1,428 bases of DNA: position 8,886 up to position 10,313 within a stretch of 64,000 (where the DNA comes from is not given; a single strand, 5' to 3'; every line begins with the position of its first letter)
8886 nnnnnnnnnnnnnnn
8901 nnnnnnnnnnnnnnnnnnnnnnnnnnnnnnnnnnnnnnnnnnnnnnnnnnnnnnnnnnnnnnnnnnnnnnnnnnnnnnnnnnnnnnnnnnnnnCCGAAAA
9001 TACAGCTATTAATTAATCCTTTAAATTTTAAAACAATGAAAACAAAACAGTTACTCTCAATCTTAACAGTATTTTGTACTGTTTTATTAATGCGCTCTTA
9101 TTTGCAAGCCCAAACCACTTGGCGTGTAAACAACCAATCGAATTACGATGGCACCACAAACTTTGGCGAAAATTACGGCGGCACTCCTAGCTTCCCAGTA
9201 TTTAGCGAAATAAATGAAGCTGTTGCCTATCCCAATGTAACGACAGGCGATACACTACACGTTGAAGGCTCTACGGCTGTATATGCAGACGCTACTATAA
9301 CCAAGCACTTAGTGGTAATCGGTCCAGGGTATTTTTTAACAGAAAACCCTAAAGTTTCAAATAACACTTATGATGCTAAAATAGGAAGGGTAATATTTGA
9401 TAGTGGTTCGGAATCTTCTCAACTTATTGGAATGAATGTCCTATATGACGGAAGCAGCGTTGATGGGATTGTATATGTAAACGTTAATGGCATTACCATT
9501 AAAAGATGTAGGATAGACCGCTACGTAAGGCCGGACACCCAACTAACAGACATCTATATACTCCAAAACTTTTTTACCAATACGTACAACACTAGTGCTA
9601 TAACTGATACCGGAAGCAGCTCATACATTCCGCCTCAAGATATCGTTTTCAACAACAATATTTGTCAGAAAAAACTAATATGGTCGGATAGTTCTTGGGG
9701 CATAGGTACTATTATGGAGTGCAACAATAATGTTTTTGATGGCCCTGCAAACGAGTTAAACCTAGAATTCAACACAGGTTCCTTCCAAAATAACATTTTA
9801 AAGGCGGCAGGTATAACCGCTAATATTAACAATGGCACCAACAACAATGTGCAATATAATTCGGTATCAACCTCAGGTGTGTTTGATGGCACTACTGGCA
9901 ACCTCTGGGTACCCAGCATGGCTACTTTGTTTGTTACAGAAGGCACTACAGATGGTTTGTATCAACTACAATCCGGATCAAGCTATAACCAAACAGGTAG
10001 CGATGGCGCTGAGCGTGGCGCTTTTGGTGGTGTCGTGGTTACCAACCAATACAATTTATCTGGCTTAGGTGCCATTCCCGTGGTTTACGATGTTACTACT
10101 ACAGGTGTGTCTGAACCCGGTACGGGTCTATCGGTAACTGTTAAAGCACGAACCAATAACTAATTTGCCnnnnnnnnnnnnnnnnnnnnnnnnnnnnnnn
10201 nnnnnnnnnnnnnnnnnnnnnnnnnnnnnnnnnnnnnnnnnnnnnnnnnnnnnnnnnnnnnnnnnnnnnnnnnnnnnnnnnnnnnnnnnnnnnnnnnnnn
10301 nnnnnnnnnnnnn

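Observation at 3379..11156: Self-contained accessory locus: TPR-sensor/LytTR system divergent from four uncharacterised exported proteins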

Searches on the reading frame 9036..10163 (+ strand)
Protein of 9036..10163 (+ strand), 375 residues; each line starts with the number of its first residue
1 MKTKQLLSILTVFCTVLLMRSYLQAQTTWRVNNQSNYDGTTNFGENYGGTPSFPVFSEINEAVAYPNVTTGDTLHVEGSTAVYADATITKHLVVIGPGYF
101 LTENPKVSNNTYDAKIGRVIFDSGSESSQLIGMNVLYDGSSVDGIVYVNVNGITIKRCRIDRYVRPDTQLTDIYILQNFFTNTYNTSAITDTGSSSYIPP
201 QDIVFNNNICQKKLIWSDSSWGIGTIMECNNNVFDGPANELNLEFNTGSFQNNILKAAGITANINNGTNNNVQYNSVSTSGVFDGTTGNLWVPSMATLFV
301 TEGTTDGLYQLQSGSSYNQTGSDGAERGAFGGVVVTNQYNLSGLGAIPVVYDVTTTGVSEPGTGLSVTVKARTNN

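Call 3: search_protein_families(library=pfam, proteins=[window:9036-10163:+], max_evalue=0.01)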
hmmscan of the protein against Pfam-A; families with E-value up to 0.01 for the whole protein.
window:9036-10163:+ (375 aa): 0 families

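Call 4: search_protein_families(library=ncbifam, proteins=[window:9036-10163:+], max_evalue=0.01)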
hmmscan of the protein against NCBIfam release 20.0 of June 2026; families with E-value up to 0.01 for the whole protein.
window:9036-10163:+ (375 aa): 0 families

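Call 8: search_solved_structures(query=window:9036-10163:+, max_evalue=10)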
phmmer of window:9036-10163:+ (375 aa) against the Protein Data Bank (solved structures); distinct sequences matched with E-value up to 10: 0.

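Call 23: search_protein_representatives(protein=window:9036-10163:+)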
Query: 375 residues. Proteins with E-value up to 0.001 (for the whole library): 1373; up to 1e-10: 645; up to 1e-30: 58. The best 150 are listed.
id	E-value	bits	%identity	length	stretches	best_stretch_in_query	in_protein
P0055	4.4e-132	456.8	61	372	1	9-373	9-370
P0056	9.9e-107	373.4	52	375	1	4-373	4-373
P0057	2.5e-89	316.2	49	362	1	2-373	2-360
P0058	5.6e-89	315.0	47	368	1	6-373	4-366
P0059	5.6e-87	308.5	48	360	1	27-373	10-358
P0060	7.9e-85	301.4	48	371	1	5-373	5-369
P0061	6.9e-84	298.3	47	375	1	16-373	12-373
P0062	2.1e-82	293.4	48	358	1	4-372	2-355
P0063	9.9e-80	284.6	48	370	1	13-373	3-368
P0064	7.3e-78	278.5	47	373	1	11-373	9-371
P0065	1.2e-76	274.5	47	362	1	1-373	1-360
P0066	1.7e-76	274.0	44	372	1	10-373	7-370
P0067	1.4e-73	264.4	47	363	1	9-372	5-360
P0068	2.7e-72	260.1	47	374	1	6-373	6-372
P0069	1.4e-71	257.8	50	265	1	108-373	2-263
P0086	2.8e-52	194.3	42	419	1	2-373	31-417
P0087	1.0e-51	192.4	46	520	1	56-375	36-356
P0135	5.5e-26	107.8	33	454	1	13-375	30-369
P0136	7.0e-26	107.5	35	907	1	2-269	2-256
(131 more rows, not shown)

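Call 28: find_homologous_proteins(query=window:9036-10163:+, max_evalue=0.001)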
Query window:9036-10163:+ (375 aa): 384 proteins with E <= 0.001 among 3942 candidates; the best 120 are listed.
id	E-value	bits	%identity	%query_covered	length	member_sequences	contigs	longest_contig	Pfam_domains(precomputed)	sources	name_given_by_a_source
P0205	4.5e-219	745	89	100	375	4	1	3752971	-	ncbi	ncbi:hypothetical protein ABI125_03570 [Tamlana crocina]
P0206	2.0e-212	723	87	100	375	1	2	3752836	-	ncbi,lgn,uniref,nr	ncbi:hypothetical protein BWZ22_05850 [Seonamhaeicola sp. S2-3]|uniref:hypothetical protein n=1 Tax=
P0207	1.6e-195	667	81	100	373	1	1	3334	-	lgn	-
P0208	5.3e-190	649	79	100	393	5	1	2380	-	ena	-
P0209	3.2e-184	630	74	100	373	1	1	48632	-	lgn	-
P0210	5.8e-184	629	78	100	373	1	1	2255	-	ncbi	-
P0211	2.0e-183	627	77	100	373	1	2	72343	-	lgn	-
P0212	8.3e-182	622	74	100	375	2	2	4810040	-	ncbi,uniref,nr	ncbi:hypothetical protein [Winogradskyella forsetii]|uniref:hypothetical protein n=1 Tax=Winogradsky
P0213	3.8e-179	613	75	100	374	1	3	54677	-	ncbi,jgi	-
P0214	8.3e-173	592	71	100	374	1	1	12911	-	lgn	-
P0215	1.9e-172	591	75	100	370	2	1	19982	-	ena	-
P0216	2.6e-172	591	73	100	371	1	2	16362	-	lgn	-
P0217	8.0e-172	589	76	95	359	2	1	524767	-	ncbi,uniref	ncbi:hypothetical protein GCM10023311_20540 [Flaviramulus aquimarinus]|uniref:Uncharacterized protei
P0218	9.9e-172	589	72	100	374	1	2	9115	-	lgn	-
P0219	9.2e-171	586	71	100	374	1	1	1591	-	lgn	-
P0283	8.6e-108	379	50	96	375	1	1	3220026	-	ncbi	ncbi:MAG: hypothetical protein QM791_19095 [Ferruginibacter sp.]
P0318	1.3e-105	371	50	92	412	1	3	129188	-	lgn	-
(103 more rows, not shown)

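Call 40: find_encoding_contigs(protein=P0205, flank=10000, max_places=1)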
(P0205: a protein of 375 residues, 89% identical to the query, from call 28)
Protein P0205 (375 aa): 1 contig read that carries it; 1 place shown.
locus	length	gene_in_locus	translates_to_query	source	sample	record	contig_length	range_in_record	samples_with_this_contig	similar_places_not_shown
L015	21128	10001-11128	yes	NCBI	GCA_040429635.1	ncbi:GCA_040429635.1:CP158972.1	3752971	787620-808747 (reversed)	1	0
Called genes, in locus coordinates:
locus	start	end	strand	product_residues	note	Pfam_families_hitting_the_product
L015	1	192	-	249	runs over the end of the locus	PF00072:Response_reg, PF04397:LytTR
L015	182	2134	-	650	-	PF07719:TPR_2 (faint), PF13374:TPR_10 (faint), PF00515:TPR_1 (faint), PF13181:TPR_8 (faint), PF13424:TPR_12, PF14938:SNAP (weak), PF13424:TPR_12, PF06580:His_kinase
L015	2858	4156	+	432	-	-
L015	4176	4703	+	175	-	-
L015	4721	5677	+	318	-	PF19672:DUF6175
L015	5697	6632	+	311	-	PF25058:ARM_TT21 (faint)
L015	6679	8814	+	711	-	PF12799:LRR_4 (faint), PF07675:Cleaved_Adhesin, PF18962:Por_Secre_tail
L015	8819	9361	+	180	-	PF19765:DUF6252 (weak)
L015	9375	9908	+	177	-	-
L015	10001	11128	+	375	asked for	-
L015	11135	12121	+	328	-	PF18962:Por_Secre_tail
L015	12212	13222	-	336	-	PF00316:FBPase, PF18913:FBPase_C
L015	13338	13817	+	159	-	PF13302:Acetyltransf_3 (weak), PF00583:Acetyltransf_1, PF13673:Acetyltransf_10, PF13508:Acetyltransf_7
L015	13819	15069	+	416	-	PF00696:AA_kinase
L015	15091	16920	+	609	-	PF19576:Acyltransf_2, PF01553:Acyltransferase, PF13444:Acetyltransf_5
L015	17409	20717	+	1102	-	PF13620:CarboxypepD_reg, PF13715:CarbopepD_reg_2, PF07715:Plug, PF00593:TonB_dep_Rec_b-barrel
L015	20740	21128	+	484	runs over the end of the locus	PF12771:SusD-like_2, PF12741:SusD-like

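Call 41: find_encoding_contigs(protein=P0283, flank=10000, max_places=1)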
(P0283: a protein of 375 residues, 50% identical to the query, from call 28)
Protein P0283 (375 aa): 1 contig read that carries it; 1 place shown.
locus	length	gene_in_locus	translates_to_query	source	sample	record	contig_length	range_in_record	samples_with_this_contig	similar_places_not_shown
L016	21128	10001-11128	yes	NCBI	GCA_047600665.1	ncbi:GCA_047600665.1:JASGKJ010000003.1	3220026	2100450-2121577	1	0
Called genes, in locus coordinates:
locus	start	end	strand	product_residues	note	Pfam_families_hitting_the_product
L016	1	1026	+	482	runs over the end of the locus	PF04174:CP_ATPgrasp_1, PF14403:CP_ATPgrasp_2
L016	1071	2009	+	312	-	PF04168:Alpha-E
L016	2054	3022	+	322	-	PF08379:Bact_transglu_N, PF01841:Transglut_core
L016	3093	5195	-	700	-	PF18962:Por_Secre_tail (weak)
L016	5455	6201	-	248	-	PF00072:Response_reg, PF04397:LytTR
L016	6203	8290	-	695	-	PF07719:TPR_2 (faint), PF00515:TPR_1 (faint), PF13176:TPR_7 (faint), PF13424:TPR_12, PF14938:SNAP (weak), PF13424:TPR_12, PF06580:His_kinase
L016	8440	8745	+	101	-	-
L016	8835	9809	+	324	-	PF03783:CsgG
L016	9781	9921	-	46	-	-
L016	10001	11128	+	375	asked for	-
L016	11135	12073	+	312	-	-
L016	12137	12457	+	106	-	PF04397:LytTR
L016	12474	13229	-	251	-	PF08239:SH3_3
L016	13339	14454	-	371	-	PF00712:DNA_pol3_beta, PF02767:DNA_pol3_beta_2, PF02768:DNA_pol3_beta_3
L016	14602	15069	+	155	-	PF21982:RecX_HTH1 (faint), PF02631:RecX_HTH2, PF21981:RecX_HTH3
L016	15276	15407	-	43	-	-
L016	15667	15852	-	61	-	-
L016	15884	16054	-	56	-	-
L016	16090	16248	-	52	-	-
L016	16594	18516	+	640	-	PF00801:PKD (weak), PF18911:PKD_4, PF23034:DUF7035 (faint), PF13573:SprB, PF13585:CHU_C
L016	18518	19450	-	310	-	PF13748:ABC_membrane_3, PF00664:ABC_membrane (faint)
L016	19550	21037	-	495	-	PF02222:ATP-grasp (weak), PF07478:Dala_Dala_lig_C, PF00856:SET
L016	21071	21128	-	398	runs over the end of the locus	PF02222:ATP-grasp (faint), PF02786:CPSase_L_D2 (faint), PF07478:Dala_Dala_lig_C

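Call 42: predict_structure(alignment_id=A1)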
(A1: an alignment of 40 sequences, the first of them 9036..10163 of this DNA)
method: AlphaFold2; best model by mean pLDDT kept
length: 375 residues; sequences in the alignment: 40
mean_pLDDT: 81.5   pTM: 0.79
mean pLDDT of the five models: 81.5, 79.5, 79.0, 75.4, 74.7
residues with pLDDT >= 90: 194; 70-90: 103; 50-70: 32; < 50: 46
segments of 3 or more residues with pLDDT < 50: 21-23, 333-361, 364-375
pLDDT, mean of each block of 10 residues (from residue 1): 68 67 66 74 61 87 92 90 96 88 71 92 97 94 96 96 96 96 93 90 94 94 94 92 95 93 94 95 93 89 80 86 83 36 32 38 43 32
secondary structure, 60 per line:
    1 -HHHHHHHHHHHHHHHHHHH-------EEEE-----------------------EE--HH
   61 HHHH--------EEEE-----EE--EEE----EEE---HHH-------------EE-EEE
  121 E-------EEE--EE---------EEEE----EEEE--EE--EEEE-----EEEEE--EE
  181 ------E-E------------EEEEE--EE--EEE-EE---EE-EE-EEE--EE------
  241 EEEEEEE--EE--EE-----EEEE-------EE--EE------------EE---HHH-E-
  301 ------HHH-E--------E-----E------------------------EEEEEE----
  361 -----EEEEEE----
elements in order: H2-20 E28-31 H59-64 E73-76 E86-88 E93-95 E118-121 E129-131 E145-148 E153-156 E163-166 E172-176 E202-206 E213-215 E228-230 E241-247 E261-264 E351-356 E366-371

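Call 47: fold_search(model_id=the predicted structure, library=pdb)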
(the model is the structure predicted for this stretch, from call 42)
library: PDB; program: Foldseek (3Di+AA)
matches with E <= 10: 123; with E <= 0.001: 0
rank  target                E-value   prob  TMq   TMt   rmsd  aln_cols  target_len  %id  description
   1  9rkv_O                6.1e-03  0.99  0.28  0.20  10.5       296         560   14  Agrobacterium phage 7-7-1 tail fibers (released 2025-12-10)
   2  9rkv_M                8.2e-03  1.00  0.36  0.25  10.7       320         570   12  Agrobacterium phage 7-7-1 tail fibers (released 2025-12-10)
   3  7dmk_C                8.6e-03  1.00  0.42  0.24   7.1       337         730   12  PL6 alginate lyase BcAlyPL6 (released 2021-10-06)
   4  5c1e                  8.6e-03  0.95  0.28  0.33  10.8       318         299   10  Crystal Structure of the Pectin Methylesterase from Aspergillus niger in Penultimately Deglycosylated Form (N-acetylgluc (released 2015-07-01)
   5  5c1c                  9.5e-03  0.85  0.25  0.30  11.5       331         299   11  Crystal Structure of the Pectin Methylesterase from Aspergillus niger in Deglycosylated Form (released 2015-07-01)
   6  7dmk_A                1.6e-02  1.00  0.47  0.27   7.0       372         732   13  PL6 alginate lyase BcAlyPL6 (released 2021-10-06)
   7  7dmk_B                2.4e-02  1.00  0.45  0.25   6.6       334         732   14  PL6 alginate lyase BcAlyPL6 (released 2021-10-06)
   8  3krg_A                2.4e-02  0.44  0.20  0.19  14.3       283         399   14  Structural insights into substrate specificity and the anti beta-elimination mechanism of pectate lyase (released 2010-02-09)
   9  1xg2_A                6.0e-02  0.96  0.32  0.37   8.1       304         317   12  Crystal structure of the complex between pectin methylesterase and its inhibitor protein (released 2005-03-22)
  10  1qjv_A                6.6e-02  0.51  0.24  0.26  14.2       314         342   12  Pectin methylesterase PemA from Erwinia chrysanthemi (released 2000-07-14)
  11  5zky                  8.0e-02  0.41  0.24  0.22  12.9       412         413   10  Crystal structure of DFA-IIIase from Arthrobacter chlorophenolicus A6 without its lid (released 2018-12-19)
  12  7o78_A                1.1e-01  0.72  0.28  0.22   8.1       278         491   10  Structure of the PL6 family chondroitinase B from Pseudopedobacter saltans, Pedsa3807 (released 2021-07-28)
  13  9rkv_N                1.2e-01  0.54  0.21  0.15  12.4       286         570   13  Agrobacterium phage 7-7-1 tail fibers (released 2025-12-10)
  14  7o7a_A                1.3e-01  0.38  0.26  0.24  11.4       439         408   11  Structure of the PL6 family alginate lyase Pedsa0632 from Pseudopedobacter saltans (released 2021-07-28)
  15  6f7k_A                1.4e-01  0.66  0.26  0.19  12.2       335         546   15  Crystal structure of Dettilon tailspike protein (gp208) (released 2018-12-19)
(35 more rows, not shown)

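Call 54: find_related_loci(query=A1, collection=genome_contigs, flank=8000)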
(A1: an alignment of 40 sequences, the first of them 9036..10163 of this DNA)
Query A1 (375 aa) in genome_contigs; peptide patterns used: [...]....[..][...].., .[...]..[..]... (x = any residue, [..] = any of these).
164 stretches matched a pattern; 69 encode a relative of the query (tblastn E <= 1e-3); 68 distinct loci.
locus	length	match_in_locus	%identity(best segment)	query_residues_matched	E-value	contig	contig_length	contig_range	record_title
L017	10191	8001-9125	87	1-375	0e+0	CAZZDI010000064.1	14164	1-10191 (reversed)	MAG TPA_asm: uncultured Flavobacteriaceae bacterium isolate SRP274231_co1_206 genome assembly, contig: NODE_4058_length_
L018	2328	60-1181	75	1-375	0e+0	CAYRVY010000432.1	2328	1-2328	MAG TPA_asm: uncultured Flavobacteriaceae bacterium isolate SRP215229_co1_17 genome assembly, contig: NODE_41633_length_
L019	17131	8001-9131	75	1-375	0e+0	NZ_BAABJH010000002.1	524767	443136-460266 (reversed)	Flaviramulus aquimarinus strain JCM 18274 sequence2, whole genome shotgun sequence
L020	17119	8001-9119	72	1-375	7e-178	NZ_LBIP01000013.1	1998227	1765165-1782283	Mangrovimonas xylaniphaga strain ST2L12 contig13, whole genome shotgun sequence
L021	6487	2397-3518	71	1-375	1e-176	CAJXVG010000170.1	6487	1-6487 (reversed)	MAG TPA_asm: uncultured Winogradskyella sp. isolate SRR3933287_bin.9_MetaBAT_v2.12.1_MAG genome assembly, contig: NODE_1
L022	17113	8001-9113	68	1-375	5e-168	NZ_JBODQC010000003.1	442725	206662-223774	Psychroserpens mesophilus strain 12-35 NODE_3_length_442725_cov_212.990670, whole genome shotgun sequence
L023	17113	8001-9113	71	1-375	3e-168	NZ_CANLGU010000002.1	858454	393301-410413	Uncultured Algibacter sp. isolate 2-1252.fasta NODE_2, whole genome shotgun sequence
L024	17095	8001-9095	68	1-375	2e-161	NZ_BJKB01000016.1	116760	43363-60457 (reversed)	Gelidibacter japonicus strain Bio7-1 Scaffold16, whole genome shotgun sequence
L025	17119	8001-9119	70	1-375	3e-159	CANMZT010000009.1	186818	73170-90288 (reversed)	uncultured Algibacter sp. isolate W4E-6-G.fasta genome assembly, contig: NODE_9, whole genome shotgun sequence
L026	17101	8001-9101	65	1-374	4e-158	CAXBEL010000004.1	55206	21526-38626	MAG TPA_asm: uncultured Flavobacteriaceae bacterium isolate ERR2762102_binner13_Refined_30 genome assembly, contig: ERZ3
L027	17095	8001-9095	62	4-375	3e-138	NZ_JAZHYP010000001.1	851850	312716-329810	Mariniflexile soesokkakense strain KCTC 32427 NODE_1_length_851850_cov_63.168604, whole genome shotgun sequence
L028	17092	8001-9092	59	4-373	4e-134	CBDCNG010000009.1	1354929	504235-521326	MAG: Leeuwenhoekiella sp. isolate 2c9179a1-3414-4041-bac2-b79d5936b035 genome assembly, contig: contig_9, whole genome s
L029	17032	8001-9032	58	23-374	5e-125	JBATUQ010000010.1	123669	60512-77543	MAG: Leeuwenhoekiella sp. isolate MFD12171_ilm_asm_bin4 k127_2542, whole genome shotgun sequence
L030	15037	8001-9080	53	1-373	2e-115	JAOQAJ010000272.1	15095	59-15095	MAG: Segetibacter sp. isolate RYN_279 scaffold_200227, whole genome shotgun sequence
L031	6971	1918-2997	51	10-373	6e-114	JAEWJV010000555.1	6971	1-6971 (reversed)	MAG: Bacteroidetes bacterium isolate OH_PBrB_162 k127_1174238, whole genome shotgun sequence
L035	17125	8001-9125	50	1-373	4e-112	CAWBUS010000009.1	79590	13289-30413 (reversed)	MAG: uncultured Chitinophagaceae bacterium isolate MFD05502.bin.1.162 genome assembly, contig: contig_40427, whole genom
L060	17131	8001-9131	44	1-373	4e-102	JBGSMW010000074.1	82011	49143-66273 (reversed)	MAG: Draconibacterium sp. isolate JTS-AC24 k141_3010599, whole genome shotgun sequence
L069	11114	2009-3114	52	1-373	4e-97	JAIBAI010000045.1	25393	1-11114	MAG: Bacteroidia bacterium isolate SSF33 NODE_37105_length_25393_cov_15.034157, whole genome shotgun sequence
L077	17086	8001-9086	48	1-373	3e-80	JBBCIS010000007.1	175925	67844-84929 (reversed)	MAG: bacterium isolate MAG_CPA_04 P10A_000000062544, whole genome shotgun sequence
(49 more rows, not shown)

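Call 62: search_protein_families(library=pfam, proteins=[L016:11135-12073:+, L035:9141-10412:+, L060:9147-9920:+, L016:12137-12457:+, L077:9104-11557:+, L069:3134-4666:+, L015:9375-9908:+, L015:2858-4156:+, L015:4721-5677:+], max_evalue=0.01)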
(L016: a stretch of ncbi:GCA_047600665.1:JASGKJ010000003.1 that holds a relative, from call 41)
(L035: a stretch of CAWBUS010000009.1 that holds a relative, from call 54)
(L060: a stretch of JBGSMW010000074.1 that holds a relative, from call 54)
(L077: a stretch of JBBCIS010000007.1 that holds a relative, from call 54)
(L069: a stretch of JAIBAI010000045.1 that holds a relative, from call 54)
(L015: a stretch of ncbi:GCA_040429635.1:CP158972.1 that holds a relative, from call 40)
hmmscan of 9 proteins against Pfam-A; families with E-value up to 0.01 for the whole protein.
L016:11135-12073:+ (312 aa): 1 family
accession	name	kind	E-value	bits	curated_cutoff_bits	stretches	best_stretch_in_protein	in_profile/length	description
PF07495.19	Y_Y_Y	-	0.00076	19.8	26.6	0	136-165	34-62/65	Y_Y_Y domain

L035:9141-10412:+ (423 aa): 1 family
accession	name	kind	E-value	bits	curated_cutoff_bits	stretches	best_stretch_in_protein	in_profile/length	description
PF18962.6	Por_Secre_tail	-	4.8e-12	46.4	27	1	348-421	1-74/75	Secretion system C-terminal sorting domain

L060:9147-9920:+ (257 aa): 1 family
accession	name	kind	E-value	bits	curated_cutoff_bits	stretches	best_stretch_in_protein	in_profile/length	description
PF18962.6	Por_Secre_tail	-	4e-09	37.1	27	1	186-255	1-74/75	Secretion system C-terminal sorting domain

L016:12137-12457:+ (106 aa): 1 family
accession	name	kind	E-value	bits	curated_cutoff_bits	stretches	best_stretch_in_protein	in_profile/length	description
PF04397.21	LytTR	-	7e-14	52.3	22.6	1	11-98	6-97/98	LytTr DNA-binding domain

L077:9104-11557:+ (817 aa): 5 families
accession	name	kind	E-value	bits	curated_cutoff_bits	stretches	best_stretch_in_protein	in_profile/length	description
PF19408.5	PKD_6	-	9.3e-83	273.1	25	5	580-654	4-81/82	PKD-like domain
PF19081.6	Ig_7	-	1.4e-17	64.2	27.3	4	414-492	1-82/84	Ig-like domain CHU_C associated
PF18962.6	Por_Secre_tail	-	4e-10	40.3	27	1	744-815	1-75/75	Secretion system C-terminal sorting domain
PF00801.26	PKD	-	7.4e-07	29.5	23.5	0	662-715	15-65/80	PKD domain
PF21226.3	MalQ_N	-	0.00057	20.6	24.1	0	129-152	57-80/91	MalQ N-terminal beta sandwich domain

L069:3134-4666:+ (510 aa): 4 families
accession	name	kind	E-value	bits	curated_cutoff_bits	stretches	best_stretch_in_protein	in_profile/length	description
PF18962.6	Por_Secre_tail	-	8.3e-07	29.6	27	1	438-508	1-75/75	Secretion system C-terminal sorting domain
PF13895.12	Ig_2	-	0.00013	22.6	27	1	262-327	9-77/79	Immunoglobulin domain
PF13927.12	Ig_3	-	0.00037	21.4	30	0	263-315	12-78/78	Immunoglobulin domain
PF19408.5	PKD_6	-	0.0067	17.2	25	0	255-297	5-46/82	PKD-like domain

L015:9375-9908:+ (177 aa): 0 families

L015:2858-4156:+ (432 aa): 0 families

L015:4721-5677:+ (318 aa): 1 family
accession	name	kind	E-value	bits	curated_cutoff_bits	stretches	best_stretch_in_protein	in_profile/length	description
PF19672.4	DUF6175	-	1.3e-127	425.4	23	1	25-316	1-293/293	Family of unknown function (DUF6175)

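Call 73: search_protein_families(library=pfam, proteins=[P0087, P0136, P0135, P0086, P0318], max_evalue=0.01)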
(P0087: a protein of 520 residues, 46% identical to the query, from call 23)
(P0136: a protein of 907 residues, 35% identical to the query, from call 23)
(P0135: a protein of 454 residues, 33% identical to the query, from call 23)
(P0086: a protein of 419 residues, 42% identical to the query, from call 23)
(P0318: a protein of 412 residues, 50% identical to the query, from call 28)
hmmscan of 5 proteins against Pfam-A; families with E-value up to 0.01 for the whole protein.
P0087 (520 aa): 1 family
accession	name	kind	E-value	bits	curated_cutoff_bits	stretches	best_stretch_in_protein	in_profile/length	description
PF18962.6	Por_Secre_tail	-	1.5e-10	41.7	27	1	447-518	1-75/75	Secretion system C-terminal sorting domain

P0136 (907 aa): 9 families
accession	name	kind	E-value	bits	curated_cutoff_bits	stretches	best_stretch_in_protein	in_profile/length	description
PF19408.5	PKD_6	-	2.7e-12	47.3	25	1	293-367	8-81/82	PKD-like domain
PF13927.12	Ig_3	-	9.4e-11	42.5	30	2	553-612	2-72/78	Immunoglobulin domain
PF18962.6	Por_Secre_tail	-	4.2e-09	37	27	1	832-900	2-70/75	Secretion system C-terminal sorting domain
PF16820.11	PKD_3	-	2.5e-06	27.7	26.3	0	647-689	8-49/68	PKD-like domain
PF19081.6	Ig_7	-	1.3e-05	25.8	27.3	1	553-628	4-76/84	Ig-like domain CHU_C associated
PF11604.15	CusF_Ec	-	9.2e-05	22.7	27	0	48-84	33-67/72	Copper binding periplasmic protein CusF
PF00801.26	PKD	-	0.00019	21.8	23.5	0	646-687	3-41/80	PKD domain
PF18911.6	PKD_4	-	0.00047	20.6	27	0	642-678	3-40/85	PKD domain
PF17957.7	Big_7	-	0.0075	17.3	24.1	1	553-602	1-53/70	Bacterial Ig domain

P0135 (454 aa): 0 families

P0086 (419 aa): 0 families

P0318 (412 aa): 0 families

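Call 75: search_protein_families(library=pfam, alignment_id=A1, max_evalue=1)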
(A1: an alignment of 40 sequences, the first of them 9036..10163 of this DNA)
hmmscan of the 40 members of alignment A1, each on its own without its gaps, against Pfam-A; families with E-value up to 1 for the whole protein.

A. member 1, window:9036-10163:+ (375 aa): 0 families

B. families by the number of members that match (of 40 scanned): 7 families
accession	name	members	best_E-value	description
PF00026.29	Asp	1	0.011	Eukaryotic aspartyl protease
PF19165.5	DUF5847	1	0.034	Family of unknown function (DUF5847)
PF09167.16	DUF1942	1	0.095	Domain of unknown function (DUF1942)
PF25084.1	LbH_EIF2B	1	0.1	EIF2B subunit epsilon LbH domain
PF23839.1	DUF7209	1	0.13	Family of unknown function (DUF7209)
PF24208.1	Beta-tre_PLH30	1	0.16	Endo-acting ulvan lyase beta-trefoil domain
PF11131.13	PhrC_PhrF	1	0.33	Rap-phr extracellular signalling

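Call 99: search_solved_structures(query=L015:4721-5677:+, max_evalue=1)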
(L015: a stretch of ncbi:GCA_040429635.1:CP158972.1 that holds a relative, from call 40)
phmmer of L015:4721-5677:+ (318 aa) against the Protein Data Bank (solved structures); distinct sequences matched with E-value up to 1: 0.
